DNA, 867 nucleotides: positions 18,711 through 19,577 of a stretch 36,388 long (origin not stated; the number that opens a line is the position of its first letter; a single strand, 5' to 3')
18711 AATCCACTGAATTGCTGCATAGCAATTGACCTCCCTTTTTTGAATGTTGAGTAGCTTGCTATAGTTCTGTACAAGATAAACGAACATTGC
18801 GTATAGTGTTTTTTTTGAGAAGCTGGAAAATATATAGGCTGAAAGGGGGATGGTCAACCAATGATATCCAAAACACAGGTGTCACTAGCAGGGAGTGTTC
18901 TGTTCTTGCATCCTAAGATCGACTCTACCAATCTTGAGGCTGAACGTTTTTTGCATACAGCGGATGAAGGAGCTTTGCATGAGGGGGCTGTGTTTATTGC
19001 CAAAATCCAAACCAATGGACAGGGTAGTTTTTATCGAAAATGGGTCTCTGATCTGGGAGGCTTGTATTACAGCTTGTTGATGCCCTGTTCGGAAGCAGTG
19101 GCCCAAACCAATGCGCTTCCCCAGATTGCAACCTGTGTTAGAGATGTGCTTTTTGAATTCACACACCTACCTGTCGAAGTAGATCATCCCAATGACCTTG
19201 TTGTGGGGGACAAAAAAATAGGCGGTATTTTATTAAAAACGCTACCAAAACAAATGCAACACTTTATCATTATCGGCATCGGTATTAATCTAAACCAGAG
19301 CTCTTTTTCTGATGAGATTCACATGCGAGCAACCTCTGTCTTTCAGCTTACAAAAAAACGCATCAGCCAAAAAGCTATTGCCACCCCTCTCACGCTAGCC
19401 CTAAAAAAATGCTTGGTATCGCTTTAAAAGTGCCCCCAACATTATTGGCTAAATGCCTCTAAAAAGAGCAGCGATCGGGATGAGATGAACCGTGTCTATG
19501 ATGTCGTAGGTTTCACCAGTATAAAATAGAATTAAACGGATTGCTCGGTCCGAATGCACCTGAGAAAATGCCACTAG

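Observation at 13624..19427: Two minimal biotin-protein-ligase paralogs bracket the carboxylase gene, and one has degenerate catalytic motifs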

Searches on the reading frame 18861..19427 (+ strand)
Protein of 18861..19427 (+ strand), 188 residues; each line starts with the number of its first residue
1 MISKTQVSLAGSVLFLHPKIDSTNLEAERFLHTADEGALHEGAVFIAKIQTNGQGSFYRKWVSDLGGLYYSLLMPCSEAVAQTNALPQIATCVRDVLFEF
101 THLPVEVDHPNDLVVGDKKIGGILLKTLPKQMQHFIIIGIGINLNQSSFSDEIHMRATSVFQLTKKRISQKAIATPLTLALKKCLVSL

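Call 3: search_protein_families(library=pfam, proteins=[window:18861-19427:+], max_evalue=0.01)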
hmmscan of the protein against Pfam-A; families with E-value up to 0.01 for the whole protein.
window:18861-19427:+ (188 aa): 2 families
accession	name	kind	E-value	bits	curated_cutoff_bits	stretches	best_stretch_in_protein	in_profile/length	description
PF03099.24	BPL_LplA_LipB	-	2.4e-14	53.8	21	1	36-143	18-133/133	Biotin/lipoate A/B protein ligase family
PF21948.1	LplA-B_cat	-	0.00012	22.5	27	1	63-145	70-151/200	Lipoyl protein ligase A/B catalytic domain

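Call 4: search_protein_families(library=ncbifam, proteins=[window:18861-19427:+], max_evalue=0.01)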
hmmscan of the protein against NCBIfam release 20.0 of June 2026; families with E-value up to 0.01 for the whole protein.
window:18861-19427:+ (188 aa): 11 families
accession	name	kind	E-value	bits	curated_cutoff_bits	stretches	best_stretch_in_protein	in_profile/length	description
TIGR00121.1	birA_ligase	equivalog_domain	4.3e-29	101.7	83.1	1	16-183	4-166/235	biotin--[acetyl-CoA-carboxylase] ligase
NF006206.0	PRK08330.1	equivalog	5.7e-22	78.2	311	1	8-173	7-163/243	biotin--protein ligase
NF008847.0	PRK11886.1-2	equivalog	7.2e-22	78.1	293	1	11-185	78-250/320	bifunctional biotin--[acetyl-CoA-carboxylase] ligase/biotin operon repressor BirA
NF008848.0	PRK11886.1-3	equivalog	1.1e-21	77.2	362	1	13-185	79-249/319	bifunctional biotin--[acetyl-CoA-carboxylase] ligase/biotin operon repressor BirA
NF004607.0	PRK05935.1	equivalog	4.3e-19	69.1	219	1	19-186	10-176/190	biotin--protein ligase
NF008846.0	PRK11886.1-1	equivalog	9.4e-17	61.3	353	1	14-164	77-228/312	bifunctional biotin--[acetyl-CoA-carboxylase] ligase/biotin operon repressor BirA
NF008850.0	PRK11886.1-5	equivalog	7.1e-15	55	489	1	15-159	82-224/320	bifunctional biotin--[acetyl-CoA-carboxylase] ligase/biotin operon repressor BirA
NF008849.0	PRK11886.1-4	equivalog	7.9e-14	51.5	474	1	11-186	78-251/320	bifunctional biotin--[acetyl-CoA-carboxylase] ligase/biotin operon repressor BirA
NF006294.0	PRK08477.1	equivalog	2e-13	50.2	179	1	20-151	12-138/214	biotin--[acetyl-CoA-carboxylase] ligase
NF005405.0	PRK06955.1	equivalog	1.2e-11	44.3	312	1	35-148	58-177/300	biotin--[acetyl-CoA-carboxylase] ligase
NF009862.0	PRK13325.1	equivalog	3.3e-11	42.6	761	1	43-172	111-240/592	bifunctional biotin--[acetyl-CoA-carboxylase] ligase/type III pantothenate kinase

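Call 10: search_solved_structures(query=window:18861-19427:+, max_evalue=0.001, show_alignments=3)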
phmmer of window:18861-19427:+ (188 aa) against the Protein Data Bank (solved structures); distinct sequences matched with E-value up to 0.001: 29.
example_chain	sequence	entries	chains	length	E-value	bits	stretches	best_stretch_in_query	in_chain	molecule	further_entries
3efr_A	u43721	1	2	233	2.4e-20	76.3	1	39-174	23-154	Biotin [acetyl-CoA-carboxylase] ligase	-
3efs_A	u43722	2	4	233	3.3e-20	75.8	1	39-174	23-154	Biotin [acetyl-CoA-carboxylase] ligase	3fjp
2eay_A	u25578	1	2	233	4.6e-20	75.4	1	39-174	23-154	Biotin [acetyl-CoA-carboxylase] ligase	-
2ej9_A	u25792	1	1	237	6.3e-14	55.4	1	19-173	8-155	Putative biotin ligase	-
3rir_A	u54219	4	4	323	2.7e-12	50.1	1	17-169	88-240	Biotin-[acetyl-CoA-carboxylase] ligase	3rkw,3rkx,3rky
4ha8_A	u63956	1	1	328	2.8e-12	50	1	17-169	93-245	Biotin-[acetyl-CoA-carboxylase] ligase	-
6apw_A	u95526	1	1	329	2.8e-12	50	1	17-169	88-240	Bifunctional ligase/repressor BirA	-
4dq2_A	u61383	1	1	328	3e-12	49.9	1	17-169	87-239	Biotin-[acetyl-CoA-carboxylase] ligase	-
3v7r_A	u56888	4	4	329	3e-12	49.9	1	17-169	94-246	Biotin ligase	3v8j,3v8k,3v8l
3v7c_A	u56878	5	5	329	3e-12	49.9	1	17-169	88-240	Biotin ligase | Bifunctional ligase/repressor BirA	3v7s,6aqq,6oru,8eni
6ndl_A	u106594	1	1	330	3.1e-12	49.9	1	17-169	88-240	Biotin Protein Ligase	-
4wf2_A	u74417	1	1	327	2.3e-11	47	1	11-158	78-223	Bifunctional ligase/repressor BirA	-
2dxu_A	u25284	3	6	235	4.4e-11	46.1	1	35-147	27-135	biotin--[acetyl-CoA-carboxylase] ligase | 235aa long hypothetical biotin--[acetyl-CoA-carboxylase] ligase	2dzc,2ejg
1bia_A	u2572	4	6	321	7.6e-11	45.4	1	11-158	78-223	BirA BIFUNCTIONAL PROTEIN | BIR A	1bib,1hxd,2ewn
1wnl_A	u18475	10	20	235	8.4e-11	45.2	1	35-147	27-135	biotin--[acetyl-CoA-carboxylase] ligase | 235aa long hypothetical biotin-[acetyl-CoA-carboxylase] ligase | 235aa long hypothetical biotin--[acetyl-CoA-carboxyla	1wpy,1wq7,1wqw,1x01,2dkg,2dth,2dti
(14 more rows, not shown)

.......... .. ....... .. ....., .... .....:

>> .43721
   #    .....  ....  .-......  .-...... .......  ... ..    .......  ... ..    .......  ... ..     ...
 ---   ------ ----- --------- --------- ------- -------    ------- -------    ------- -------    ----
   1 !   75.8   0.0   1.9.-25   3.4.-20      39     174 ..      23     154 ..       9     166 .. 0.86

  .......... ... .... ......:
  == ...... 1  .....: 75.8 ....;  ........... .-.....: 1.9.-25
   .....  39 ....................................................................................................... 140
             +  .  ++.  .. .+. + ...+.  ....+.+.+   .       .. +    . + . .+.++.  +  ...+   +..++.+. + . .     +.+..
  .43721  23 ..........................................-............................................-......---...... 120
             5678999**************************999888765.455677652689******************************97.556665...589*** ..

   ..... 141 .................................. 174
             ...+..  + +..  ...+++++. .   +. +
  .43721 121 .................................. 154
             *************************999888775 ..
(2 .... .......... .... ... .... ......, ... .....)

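Call 12: find_homologous_proteins(query=window:18861-19427:+)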
Query window:18861-19427:+ (188 aa): 28 proteins with E <= 0.001 among 111 candidates.
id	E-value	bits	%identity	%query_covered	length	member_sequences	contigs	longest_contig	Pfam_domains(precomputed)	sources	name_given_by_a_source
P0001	2.8e-118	410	100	100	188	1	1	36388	PF03099.25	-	-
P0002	6.1e-37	145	42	96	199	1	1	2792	PF03099.25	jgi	jgi:BirA family transcriptional regulator, biotin operon repressor / biotin---[acetyl-CoA-carboxylas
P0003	1.2e-34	138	45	91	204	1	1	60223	PF03099.25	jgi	jgi:BirA family transcriptional regulator, biotin operon repressor / biotin---[acetyl-CoA-carboxylas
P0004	4.0e-34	136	46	91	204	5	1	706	PF03099.25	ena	-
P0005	3.5e-31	126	47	89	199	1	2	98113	PF03099.25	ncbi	-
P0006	1.2e-30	125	42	97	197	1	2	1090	PF03099.25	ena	-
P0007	1.9e-30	124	44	89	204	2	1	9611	PF03099.25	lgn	-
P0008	3.0e-30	123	41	93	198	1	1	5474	PF03099.25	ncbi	-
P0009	1.1e-27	115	41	98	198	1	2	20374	PF03099.25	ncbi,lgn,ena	-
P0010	7.9e-17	80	37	79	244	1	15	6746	PF03099.25,PF02237.24,PF16917.11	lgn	-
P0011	8.4e-17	80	38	86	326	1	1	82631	PF08279.19,PF03099.25,PF02237.24,PF16917.11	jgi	-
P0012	4.9e-15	74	40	87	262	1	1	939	PF03099.25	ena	-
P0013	1.8e-14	72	32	73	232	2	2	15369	PF03099.25,PF16917.11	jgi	jgi:BirA family biotin operon repressor/biotin-[acetyl-CoA-carboxylase] ligase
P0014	1.9e-14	72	39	85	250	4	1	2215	PF03099.25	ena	-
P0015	3.2e-14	71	41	79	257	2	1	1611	PF03099.25,PF02237.24,PF16917.11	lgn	-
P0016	1.3e-13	69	27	92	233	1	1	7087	PF03099.25,PF21948.2,PF02237.24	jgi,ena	-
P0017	2.9e-13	68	36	81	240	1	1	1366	PF03099.25,PF02237.24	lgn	-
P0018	1.5e-11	62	31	86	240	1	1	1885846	PF03099.25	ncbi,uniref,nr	ncbi:biotin--[acetyl-CoA-carboxylase] ligase [Mariniplasma anaerobium]|uniref:biotin--[biotin carbox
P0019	3.3e-11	61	30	92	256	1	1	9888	PF03099.25,PF02237.24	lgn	-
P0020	7.2e-11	60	36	88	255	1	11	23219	PF03099.25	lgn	-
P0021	9.9e-11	60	35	69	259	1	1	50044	PF03099.25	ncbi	ncbi:biotin--[acetyl-CoA-carboxylase] ligase [Candidatus Harpocratesius sp.]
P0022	2.4e-10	58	29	82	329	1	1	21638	PF03099.25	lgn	-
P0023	1.5e-8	53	38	41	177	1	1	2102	PF03099.25,PF16917.11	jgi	jgi:BirA family biotin operon repressor/biotin-[acetyl-CoA-carboxylase] ligase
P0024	1.1e-7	50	34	58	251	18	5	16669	PF03099.25,PF02237.24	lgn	-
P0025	1.2e-7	50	30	82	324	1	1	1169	PF03099.25,PF02237.24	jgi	jgi:BirA family biotin operon repressor/biotin-[acetyl-CoA-carboxylase] ligase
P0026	6.0e-7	47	37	71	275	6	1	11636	PF03099.25,PF02237.24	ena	-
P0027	3.5e-6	45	32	72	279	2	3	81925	PF03099.25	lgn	-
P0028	1.9e-5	43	30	57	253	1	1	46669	PF03099.25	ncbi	-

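Call 13: find_encoding_contigs(protein=P0005, flank=10000, max_places=3)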
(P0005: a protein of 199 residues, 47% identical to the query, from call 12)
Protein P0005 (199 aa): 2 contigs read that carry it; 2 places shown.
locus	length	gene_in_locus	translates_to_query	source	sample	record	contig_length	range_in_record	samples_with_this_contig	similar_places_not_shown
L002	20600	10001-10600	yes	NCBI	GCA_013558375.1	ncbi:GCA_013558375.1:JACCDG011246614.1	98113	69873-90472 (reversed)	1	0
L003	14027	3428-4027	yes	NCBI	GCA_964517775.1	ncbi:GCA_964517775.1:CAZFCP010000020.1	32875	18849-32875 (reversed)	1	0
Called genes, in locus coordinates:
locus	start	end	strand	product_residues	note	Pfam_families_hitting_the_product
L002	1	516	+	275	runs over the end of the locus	PF00290:Trp_syntA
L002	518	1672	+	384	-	-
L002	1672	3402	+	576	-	PF00005:ABC_tran, PF02463:SMC_N (weak)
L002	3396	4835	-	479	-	-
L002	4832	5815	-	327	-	PF00535:Glycos_transf_2, PF13641:Glyco_tranf_2_3 (weak)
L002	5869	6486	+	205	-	PF00117:GATase, PF07685:GATase_3 (weak), PF07722:Peptidase_C26 (faint)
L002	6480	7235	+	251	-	PF00977:His_biosynth, PF01207:Dus (faint)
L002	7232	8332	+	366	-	PF02540:NAD_synthase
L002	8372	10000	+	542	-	PF06418:CTP_synth_N, PF00117:GATase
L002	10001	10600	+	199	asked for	PF03099:BPL_LplA_LipB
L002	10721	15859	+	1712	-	PF00289:Biotin_carb_N, PF02786:CPSase_L_D2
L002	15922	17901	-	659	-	PF02463:SMC_N (weak), PF00005:ABC_tran, PF13304:AAA_21 (faint), PF12704:MacB_PCD, PF02687:FtsX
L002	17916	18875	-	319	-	PF00364:Biotin_lipoyl (faint), PF25919:BSH_CusB (faint), PF25917:BSH_RND, PF25973:BSH_CzcB, PF25984:BSH_YknX (weak), PF25990:Beta-barrel_YknX (weak), PF25989:YknX_C (weak)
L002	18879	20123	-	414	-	PF02321:OEP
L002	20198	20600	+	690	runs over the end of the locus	PF00580:UvrD-helicase, PF13245:AAA_19, PF13604:AAA_30 (faint), PF01443:Viral_helicase1 (faint), PF13361:UvrD_C, PF13538:UvrD_C_2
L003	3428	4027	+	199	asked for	PF03099:BPL_LplA_LipB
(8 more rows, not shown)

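Call 14: find_encoding_contigs(protein=P0003, flank=10000, max_places=3)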
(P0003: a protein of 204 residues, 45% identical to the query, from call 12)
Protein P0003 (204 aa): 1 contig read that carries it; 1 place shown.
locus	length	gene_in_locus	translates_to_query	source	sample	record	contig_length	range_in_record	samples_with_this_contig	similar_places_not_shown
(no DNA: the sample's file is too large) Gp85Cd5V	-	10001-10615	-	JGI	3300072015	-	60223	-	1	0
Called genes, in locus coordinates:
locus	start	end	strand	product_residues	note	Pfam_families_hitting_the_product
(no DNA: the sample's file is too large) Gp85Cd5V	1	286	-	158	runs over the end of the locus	-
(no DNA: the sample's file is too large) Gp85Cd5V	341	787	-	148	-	PF00903:Glyoxalase (weak)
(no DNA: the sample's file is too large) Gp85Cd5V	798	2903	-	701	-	PF12437:GSIII_N, PF00120:Gln-synt_C, PF18318:Gln-synt_C-ter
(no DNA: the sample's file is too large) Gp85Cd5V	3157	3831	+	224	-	PF24738:DUF7689 (weak)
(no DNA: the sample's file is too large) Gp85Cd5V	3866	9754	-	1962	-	PF00289:Biotin_carb_N, PF02786:CPSase_L_D2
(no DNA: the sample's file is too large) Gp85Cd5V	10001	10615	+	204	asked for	PF03099:BPL_LplA_LipB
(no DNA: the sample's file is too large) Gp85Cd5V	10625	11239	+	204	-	PF12766:Pyridox_oxase_2 (weak), PF01243:PNPOx_N, PF10590:PNP_phzG_C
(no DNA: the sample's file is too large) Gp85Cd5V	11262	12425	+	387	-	PF07063:HGLS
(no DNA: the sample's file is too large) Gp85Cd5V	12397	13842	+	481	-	PF06762:LMF1, PF25179:LMF1_C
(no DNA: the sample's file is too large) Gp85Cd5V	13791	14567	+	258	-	PF09335:VTT_dom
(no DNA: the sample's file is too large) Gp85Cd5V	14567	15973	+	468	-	PF03486:HI0933_like (faint), PF07992:Pyr_redox_2, PF12831:FAD_oxidored (faint), PF13738:Pyr_redox_3, PF00070:Pyr_redox, PF02852:Pyr_redox_dim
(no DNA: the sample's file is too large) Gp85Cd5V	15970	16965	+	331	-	PF04055:Radical_SAM, PF12345:DUF3641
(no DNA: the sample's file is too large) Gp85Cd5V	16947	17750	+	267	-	PF04784:DUF547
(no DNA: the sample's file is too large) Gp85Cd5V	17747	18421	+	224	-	PF00535:Glycos_transf_2, PF13641:Glyco_tranf_2_3 (weak)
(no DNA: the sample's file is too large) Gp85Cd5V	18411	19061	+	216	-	PF01983:CofC, PF09837:DUF2064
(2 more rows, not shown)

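Call 15: find_encoding_contigs(protein=P0009, flank=10000, max_places=3)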
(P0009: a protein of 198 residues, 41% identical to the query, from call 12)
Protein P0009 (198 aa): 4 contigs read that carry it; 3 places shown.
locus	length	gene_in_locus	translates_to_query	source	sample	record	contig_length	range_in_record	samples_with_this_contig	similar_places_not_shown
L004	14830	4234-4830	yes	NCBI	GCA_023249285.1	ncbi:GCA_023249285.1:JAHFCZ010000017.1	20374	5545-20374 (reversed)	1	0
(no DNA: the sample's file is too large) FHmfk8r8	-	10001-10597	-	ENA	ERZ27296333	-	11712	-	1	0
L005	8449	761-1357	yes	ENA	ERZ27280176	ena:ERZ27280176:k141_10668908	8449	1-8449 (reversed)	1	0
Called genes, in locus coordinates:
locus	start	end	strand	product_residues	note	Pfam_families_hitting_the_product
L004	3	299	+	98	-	?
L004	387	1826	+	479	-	PF13173:AAA_14, PF13635:DUF4143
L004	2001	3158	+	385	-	PF13173:AAA_14, PF13635:DUF4143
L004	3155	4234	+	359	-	PF01702:TGT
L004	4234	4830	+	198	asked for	PF03099:BPL_LplA_LipB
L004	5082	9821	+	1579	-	PF00289:Biotin_carb_N (weak), PF02786:CPSase_L_D2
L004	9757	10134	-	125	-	-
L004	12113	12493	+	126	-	-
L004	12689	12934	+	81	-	-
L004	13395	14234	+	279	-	PF01569:PAP2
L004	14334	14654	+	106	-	-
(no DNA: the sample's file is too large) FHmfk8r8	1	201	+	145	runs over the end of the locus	PF13581:HATPase_c_2, PF02518:HATPase_c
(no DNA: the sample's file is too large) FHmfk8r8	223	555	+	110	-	-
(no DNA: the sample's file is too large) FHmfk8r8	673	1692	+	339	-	PF04055:Radical_SAM, PF06969:HemN_C (faint)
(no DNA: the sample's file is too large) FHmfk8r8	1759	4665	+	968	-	-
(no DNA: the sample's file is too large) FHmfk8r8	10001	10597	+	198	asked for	PF03099:BPL_LplA_LipB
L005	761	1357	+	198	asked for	PF03099:BPL_LplA_LipB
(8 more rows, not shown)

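Call 23: find_related_loci(query=A1, collection=genome_contigs, flank=10000)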
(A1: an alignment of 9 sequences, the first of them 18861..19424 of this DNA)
Query A1 (188 aa) in genome_contigs; peptide patterns used: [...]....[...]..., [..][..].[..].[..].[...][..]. (x = any residue, [..] = any of these).
600 stretches matched a pattern (row limit reached: there are more); 568 encode a relative of the query (tblastn E <= 1e-3); the best 80 are kept; 80 distinct loci.
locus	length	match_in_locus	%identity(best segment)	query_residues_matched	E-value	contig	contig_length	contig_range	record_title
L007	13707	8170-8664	37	14-180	7e-26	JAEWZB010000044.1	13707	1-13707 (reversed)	MAG: Bacillota bacterium isolate OH_SFB_195 k127_318981, whole genome shotgun sequence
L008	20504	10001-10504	39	19-185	1e-22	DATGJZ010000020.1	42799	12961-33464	MAG TPA_asm: Candidatus Angelobacter sp. isolate SMAG_U9846 k141_426994, whole genome shotgun sequence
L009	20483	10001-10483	37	18-177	3e-22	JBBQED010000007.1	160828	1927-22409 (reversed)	MAG: Bacteroidia bacterium isolate Co_metawrap_1125 Cmw_1125_k141_3761575_length_160828_cov_14.0000, whole genome shotgu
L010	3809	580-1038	38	19-170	5e-22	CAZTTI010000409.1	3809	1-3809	MAG TPA_asm: uncultured Solibacteraceae bacterium isolate binchicken_co31_437 genome assembly, contig: k141_2334377, who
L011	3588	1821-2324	35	20-188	2e-21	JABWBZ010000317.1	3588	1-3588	MAG: bacterium isolate MAG_43 scaffold_32892, whole genome shotgun sequence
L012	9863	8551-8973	40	19-160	2e-21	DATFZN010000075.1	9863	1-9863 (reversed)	MAG TPA_asm: Candidatus Acidoferrum sp. isolate SMAG_U9570 k141_449491, whole genome shotgun sequence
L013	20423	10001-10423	39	20-161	2e-20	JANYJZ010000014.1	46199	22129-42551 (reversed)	MAG: Ignavibacteriae bacterium isolate GL140_4_metabinner_9 GL140_4_k141_1185368, whole genome shotgun sequence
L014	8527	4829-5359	35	11-187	4e-21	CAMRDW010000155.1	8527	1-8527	MAG TPA_asm: uncultured Enterovibrio sp. isolate ERR3140038_bin.1_metaWRAP_v1.3_MAG genome assembly, contig: ERZ4740346.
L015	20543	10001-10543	29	2-178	7e-21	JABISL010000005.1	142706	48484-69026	MAG: bacterium isolate SI072_bin188 k141_3248086, whole genome shotgun sequence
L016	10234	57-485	32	23-166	7e-21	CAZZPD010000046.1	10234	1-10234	MAG TPA_asm: uncultured Candidatus Izemoplasmatales bacterium isolate binchicken_co42_464 genome assembly, contig: NODE_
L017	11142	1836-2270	36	17-161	8e-21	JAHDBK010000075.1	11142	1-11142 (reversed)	MAG: Saprospiraceae bacterium isolate MAG-109 RZ_16708, whole genome shotgun sequence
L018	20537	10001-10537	33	6-183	1e-20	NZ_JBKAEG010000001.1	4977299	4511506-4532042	Nanhaiella sioensis strain SCS-151 1, whole genome shotgun sequence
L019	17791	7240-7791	32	2-183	2e-20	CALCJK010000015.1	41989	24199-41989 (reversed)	MAG: uncultured bacterium isolate H1_Bin_METABAT__173_sub_1 genome assembly, contig: c_000000301120, whole genome shotgu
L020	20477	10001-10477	35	14-173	2e-20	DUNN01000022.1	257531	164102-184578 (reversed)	MAG TPA_asm: Clostridiales bacterium isolate AS05jafATM_78 66474_AS05, whole genome shotgun sequence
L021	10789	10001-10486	36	11-173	2e-20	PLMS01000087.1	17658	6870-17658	MAG: Ignavibacteriae bacterium isolate fen_1299 73.20120800_E2X.46_contig_5964, whole genome shotgun sequence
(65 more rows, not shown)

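Call 24: find_related_loci(query=A1, collection=metagenome_contigs, flank=10000)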
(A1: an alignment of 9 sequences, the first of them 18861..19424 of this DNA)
Query A1 (188 aa) in metagenome_contigs; peptide patterns used: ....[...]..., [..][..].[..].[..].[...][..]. (x = any residue, [..] = any of these).
600 stretches matched a pattern (row limit reached: there are more); 541 encode a relative of the query (tblastn E <= 1e-3); the best 80 are kept; 80 distinct loci.
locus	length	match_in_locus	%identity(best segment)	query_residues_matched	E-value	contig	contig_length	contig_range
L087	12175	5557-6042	36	11-173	5e-26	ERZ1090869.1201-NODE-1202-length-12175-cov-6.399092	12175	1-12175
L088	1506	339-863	34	19-187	3e-25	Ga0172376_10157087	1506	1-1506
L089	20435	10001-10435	40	14-160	2e-24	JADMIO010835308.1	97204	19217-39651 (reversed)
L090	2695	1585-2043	40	3-160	3e-24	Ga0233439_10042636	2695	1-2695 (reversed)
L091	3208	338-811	40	19-177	6e-23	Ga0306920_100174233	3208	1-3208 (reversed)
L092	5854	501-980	36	1-160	7e-23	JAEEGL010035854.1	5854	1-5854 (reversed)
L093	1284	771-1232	41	19-173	9e-23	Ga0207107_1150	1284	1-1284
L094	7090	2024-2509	37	20-183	2e-22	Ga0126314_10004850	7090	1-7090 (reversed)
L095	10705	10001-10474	38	8-166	6e-22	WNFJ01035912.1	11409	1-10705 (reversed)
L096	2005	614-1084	37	3-160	4e-22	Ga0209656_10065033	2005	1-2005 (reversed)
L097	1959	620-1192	35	2-183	4e-22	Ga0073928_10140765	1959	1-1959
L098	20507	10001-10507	39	8-177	1e-21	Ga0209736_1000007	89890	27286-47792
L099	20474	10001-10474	38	8-166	5e-21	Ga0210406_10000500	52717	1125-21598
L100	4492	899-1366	37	4-160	3e-21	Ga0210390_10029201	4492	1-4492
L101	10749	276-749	40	8-166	4e-21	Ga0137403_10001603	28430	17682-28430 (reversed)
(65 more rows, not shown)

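Call 26: find_encoding_contigs(protein=P0007, flank=10000, max_places=3)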
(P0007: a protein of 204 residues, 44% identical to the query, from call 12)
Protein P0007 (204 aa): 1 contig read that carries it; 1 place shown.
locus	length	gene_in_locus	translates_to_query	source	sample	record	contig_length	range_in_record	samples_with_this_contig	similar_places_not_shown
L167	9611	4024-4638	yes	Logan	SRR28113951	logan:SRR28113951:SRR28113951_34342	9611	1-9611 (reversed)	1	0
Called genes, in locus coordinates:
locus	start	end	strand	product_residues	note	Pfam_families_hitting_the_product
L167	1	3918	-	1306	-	?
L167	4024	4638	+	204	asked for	PF03099:BPL_LplA_LipB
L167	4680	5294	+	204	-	PF12766:Pyridox_oxase_2 (weak), PF01243:PNPOx_N, PF10590:PNP_phzG_C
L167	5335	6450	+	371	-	PF07063:HGLS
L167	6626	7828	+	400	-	PF06762:LMF1, PF25179:LMF1_C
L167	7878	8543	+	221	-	PF09335:VTT_dom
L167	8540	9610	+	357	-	?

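Call 27: find_encoding_contigs(protein=P0008, flank=10000, max_places=3)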
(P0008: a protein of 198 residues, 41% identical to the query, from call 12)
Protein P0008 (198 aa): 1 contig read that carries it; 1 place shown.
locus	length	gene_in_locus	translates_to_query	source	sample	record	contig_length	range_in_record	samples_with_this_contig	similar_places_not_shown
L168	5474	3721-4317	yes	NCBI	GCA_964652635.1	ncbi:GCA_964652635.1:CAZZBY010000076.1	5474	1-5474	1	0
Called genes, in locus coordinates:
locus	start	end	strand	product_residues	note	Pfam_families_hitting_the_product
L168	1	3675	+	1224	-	?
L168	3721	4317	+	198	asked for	PF03099:BPL_LplA_LipB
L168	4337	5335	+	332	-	PF01266:DAO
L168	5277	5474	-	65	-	?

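Call 31: find_encoding_contigs(protein=P0002, flank=10000, max_places=3)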
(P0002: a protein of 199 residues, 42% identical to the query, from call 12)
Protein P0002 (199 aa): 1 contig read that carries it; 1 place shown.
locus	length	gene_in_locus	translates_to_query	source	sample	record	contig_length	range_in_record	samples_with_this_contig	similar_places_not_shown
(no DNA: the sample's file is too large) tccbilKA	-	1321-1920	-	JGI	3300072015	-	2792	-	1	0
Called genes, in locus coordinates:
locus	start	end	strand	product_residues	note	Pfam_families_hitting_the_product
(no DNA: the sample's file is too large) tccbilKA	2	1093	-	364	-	?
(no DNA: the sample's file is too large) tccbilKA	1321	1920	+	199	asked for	PF03099:BPL_LplA_LipB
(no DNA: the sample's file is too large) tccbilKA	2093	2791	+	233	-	?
